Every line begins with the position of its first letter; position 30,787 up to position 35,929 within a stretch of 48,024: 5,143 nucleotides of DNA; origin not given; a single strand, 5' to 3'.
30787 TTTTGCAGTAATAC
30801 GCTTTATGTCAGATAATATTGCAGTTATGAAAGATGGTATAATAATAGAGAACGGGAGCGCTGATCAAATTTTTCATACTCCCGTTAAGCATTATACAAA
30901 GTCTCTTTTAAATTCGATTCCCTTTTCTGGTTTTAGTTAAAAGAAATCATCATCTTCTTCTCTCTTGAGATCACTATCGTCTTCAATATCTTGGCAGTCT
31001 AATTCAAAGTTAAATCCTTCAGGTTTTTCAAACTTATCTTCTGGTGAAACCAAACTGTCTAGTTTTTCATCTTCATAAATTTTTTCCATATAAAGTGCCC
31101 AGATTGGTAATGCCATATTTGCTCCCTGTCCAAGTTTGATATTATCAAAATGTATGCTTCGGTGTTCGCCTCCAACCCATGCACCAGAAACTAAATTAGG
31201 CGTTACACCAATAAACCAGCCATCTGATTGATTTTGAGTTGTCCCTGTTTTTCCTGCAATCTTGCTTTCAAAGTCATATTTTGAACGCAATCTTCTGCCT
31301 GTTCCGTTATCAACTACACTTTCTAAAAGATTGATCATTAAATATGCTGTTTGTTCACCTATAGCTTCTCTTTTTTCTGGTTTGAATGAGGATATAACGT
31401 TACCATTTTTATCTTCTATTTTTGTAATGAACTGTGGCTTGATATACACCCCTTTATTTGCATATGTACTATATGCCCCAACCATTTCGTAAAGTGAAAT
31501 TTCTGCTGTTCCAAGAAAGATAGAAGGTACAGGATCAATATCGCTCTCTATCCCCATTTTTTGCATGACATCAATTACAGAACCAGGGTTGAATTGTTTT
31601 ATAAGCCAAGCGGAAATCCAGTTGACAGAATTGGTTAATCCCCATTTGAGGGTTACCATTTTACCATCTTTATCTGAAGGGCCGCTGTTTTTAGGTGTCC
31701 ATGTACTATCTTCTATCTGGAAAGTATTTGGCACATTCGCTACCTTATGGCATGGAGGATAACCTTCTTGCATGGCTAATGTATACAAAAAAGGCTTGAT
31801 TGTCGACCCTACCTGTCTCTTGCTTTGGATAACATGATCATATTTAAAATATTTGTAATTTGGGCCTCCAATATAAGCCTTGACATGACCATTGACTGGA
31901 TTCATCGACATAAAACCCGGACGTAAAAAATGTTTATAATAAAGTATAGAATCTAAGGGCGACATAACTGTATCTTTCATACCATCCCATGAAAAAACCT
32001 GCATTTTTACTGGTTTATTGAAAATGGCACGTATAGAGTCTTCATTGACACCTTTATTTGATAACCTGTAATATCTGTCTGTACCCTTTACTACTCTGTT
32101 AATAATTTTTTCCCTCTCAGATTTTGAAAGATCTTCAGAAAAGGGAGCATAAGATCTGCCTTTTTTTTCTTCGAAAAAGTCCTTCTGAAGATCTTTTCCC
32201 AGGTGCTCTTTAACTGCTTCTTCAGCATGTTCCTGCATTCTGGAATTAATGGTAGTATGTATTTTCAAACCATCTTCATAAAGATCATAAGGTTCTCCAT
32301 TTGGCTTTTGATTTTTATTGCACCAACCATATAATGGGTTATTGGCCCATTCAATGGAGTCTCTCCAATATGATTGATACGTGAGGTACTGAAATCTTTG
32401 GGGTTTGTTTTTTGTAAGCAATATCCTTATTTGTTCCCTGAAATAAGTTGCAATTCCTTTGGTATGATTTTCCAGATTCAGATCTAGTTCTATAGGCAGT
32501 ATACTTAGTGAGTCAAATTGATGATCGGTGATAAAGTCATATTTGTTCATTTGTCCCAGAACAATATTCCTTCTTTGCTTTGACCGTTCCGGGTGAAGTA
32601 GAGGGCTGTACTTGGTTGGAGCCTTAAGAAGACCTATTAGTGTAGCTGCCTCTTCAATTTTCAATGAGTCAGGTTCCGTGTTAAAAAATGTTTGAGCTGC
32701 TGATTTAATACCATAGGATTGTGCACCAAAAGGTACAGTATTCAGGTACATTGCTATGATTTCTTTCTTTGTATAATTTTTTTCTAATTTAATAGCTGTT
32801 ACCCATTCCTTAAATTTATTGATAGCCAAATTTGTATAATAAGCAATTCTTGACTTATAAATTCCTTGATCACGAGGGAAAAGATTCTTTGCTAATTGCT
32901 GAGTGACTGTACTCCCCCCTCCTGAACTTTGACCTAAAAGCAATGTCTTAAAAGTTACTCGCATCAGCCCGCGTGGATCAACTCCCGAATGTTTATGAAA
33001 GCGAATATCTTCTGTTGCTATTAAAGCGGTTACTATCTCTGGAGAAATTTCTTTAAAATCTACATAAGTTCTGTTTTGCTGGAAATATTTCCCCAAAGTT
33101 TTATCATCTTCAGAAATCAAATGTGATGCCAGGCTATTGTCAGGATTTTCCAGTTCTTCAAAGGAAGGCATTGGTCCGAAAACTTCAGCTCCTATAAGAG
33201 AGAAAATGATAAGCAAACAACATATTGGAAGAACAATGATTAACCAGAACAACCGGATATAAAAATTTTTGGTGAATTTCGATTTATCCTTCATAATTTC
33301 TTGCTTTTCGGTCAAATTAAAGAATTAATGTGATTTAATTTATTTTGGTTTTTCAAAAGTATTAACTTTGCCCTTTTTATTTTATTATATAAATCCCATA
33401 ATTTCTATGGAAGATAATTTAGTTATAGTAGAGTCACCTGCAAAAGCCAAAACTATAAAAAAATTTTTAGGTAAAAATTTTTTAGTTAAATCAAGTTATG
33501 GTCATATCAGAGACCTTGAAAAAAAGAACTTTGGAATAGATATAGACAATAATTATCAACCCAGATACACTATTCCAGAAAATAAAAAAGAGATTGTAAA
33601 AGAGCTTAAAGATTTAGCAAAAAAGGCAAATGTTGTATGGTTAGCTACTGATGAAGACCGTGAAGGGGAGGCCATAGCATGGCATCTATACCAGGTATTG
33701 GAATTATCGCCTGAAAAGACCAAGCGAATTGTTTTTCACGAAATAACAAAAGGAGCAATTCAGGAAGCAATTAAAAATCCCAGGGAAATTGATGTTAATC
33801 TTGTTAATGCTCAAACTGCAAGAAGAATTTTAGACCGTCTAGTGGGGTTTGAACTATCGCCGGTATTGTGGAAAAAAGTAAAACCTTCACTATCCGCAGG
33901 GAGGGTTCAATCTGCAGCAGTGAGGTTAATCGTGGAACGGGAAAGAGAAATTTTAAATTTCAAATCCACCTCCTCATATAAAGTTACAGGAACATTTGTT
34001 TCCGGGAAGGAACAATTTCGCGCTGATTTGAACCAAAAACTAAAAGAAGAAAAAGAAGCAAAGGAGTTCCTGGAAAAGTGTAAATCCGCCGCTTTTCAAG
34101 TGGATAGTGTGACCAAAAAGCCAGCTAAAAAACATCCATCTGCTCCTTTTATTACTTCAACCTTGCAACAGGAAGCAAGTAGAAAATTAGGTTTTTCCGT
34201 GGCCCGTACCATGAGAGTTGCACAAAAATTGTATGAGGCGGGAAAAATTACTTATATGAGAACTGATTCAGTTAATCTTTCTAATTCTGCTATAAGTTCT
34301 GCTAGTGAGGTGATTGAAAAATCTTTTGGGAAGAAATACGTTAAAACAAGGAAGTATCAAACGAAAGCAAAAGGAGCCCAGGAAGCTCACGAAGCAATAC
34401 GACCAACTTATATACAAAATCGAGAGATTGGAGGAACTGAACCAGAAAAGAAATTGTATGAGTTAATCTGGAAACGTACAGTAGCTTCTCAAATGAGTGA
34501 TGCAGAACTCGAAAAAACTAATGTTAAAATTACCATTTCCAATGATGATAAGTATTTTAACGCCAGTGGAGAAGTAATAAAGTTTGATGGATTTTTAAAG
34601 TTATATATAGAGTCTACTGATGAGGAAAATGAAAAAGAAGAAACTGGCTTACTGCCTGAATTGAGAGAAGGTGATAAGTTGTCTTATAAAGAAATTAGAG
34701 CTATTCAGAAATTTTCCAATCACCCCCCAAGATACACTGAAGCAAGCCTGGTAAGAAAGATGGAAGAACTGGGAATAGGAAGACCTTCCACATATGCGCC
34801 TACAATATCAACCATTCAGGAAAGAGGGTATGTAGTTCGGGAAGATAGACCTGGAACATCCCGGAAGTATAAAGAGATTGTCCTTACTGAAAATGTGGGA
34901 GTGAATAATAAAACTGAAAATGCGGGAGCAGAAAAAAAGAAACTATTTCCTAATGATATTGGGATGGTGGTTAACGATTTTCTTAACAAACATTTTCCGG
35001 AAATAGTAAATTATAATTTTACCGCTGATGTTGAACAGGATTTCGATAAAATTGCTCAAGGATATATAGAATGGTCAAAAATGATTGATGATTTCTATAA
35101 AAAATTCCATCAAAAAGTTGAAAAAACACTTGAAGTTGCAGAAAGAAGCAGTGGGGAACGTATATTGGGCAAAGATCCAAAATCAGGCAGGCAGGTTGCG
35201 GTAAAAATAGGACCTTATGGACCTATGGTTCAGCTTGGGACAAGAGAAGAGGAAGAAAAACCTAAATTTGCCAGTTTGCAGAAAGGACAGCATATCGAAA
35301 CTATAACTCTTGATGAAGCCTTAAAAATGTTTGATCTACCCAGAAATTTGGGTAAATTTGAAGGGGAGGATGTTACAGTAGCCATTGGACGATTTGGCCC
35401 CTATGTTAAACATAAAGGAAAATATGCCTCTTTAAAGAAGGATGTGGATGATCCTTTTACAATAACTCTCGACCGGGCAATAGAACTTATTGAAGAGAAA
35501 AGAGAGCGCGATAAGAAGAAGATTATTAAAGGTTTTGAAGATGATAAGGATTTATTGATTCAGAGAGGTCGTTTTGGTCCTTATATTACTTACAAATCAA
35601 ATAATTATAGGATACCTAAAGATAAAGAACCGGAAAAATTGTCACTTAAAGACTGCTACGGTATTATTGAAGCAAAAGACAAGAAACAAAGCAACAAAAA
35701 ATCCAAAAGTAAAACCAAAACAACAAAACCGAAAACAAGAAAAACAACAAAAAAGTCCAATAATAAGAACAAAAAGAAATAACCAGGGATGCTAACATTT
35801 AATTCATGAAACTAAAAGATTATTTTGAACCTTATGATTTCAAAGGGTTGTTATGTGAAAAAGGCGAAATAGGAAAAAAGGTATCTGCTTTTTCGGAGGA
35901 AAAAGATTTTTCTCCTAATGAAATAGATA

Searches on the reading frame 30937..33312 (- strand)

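Call 63: search_protein_families(library=pfam, proteins=[window:30937-33312:-])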
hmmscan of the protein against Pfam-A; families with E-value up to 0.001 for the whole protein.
window:30937-33312:- (791 aa): 2 families
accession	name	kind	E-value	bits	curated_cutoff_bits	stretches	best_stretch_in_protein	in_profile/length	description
PF00912.28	Transgly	-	2.3e-57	193.8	27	1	72-255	4-177/178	Transglycosylase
PF00905.27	Transpeptidase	-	1.7e-25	90.3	22.1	1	468-705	4-266/299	Penicillin binding protein transpeptidase domain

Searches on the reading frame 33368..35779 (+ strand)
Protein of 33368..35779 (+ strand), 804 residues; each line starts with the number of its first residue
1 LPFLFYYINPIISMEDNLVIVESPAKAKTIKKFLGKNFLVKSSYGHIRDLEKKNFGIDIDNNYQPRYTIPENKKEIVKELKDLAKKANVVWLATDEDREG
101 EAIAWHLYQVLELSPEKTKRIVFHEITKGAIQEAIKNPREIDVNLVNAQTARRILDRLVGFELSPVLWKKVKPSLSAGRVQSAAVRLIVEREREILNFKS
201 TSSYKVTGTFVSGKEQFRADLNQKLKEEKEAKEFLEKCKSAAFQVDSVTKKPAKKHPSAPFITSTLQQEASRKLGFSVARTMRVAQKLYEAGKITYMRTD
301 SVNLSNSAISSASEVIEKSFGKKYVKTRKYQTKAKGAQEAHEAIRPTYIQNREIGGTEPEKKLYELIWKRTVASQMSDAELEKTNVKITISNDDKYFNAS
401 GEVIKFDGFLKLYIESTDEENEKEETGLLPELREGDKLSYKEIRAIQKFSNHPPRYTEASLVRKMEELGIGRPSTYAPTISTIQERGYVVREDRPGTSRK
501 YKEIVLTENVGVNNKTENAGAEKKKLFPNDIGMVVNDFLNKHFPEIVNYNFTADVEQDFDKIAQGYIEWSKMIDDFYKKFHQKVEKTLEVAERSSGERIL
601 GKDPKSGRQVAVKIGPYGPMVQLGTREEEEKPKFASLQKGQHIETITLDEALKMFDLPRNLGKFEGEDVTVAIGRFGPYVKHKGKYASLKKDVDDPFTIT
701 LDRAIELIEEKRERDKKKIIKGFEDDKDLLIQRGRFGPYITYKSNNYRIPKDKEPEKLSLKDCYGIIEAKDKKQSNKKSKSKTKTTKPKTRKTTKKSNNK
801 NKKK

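Call 63: search_protein_families(library=pfam, proteins=[window:33368-35779:+])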
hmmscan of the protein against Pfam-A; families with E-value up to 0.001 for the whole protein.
window:33368-35779:+ (804 aa): 3 families
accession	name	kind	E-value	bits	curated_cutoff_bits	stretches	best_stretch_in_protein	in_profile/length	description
PF01131.25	Topoisom_bac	-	2.7e-119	399.3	35.1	2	141-493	2-361/411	DNA topoisomerase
PF13368.11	Toprim_C_rpt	-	8.9e-52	173.3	22.3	3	665-716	4-54/57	Topoisomerase C-terminal repeat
PF01751.28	Toprim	-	6.3e-24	84.4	23.1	1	18-126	2-96/96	Toprim domain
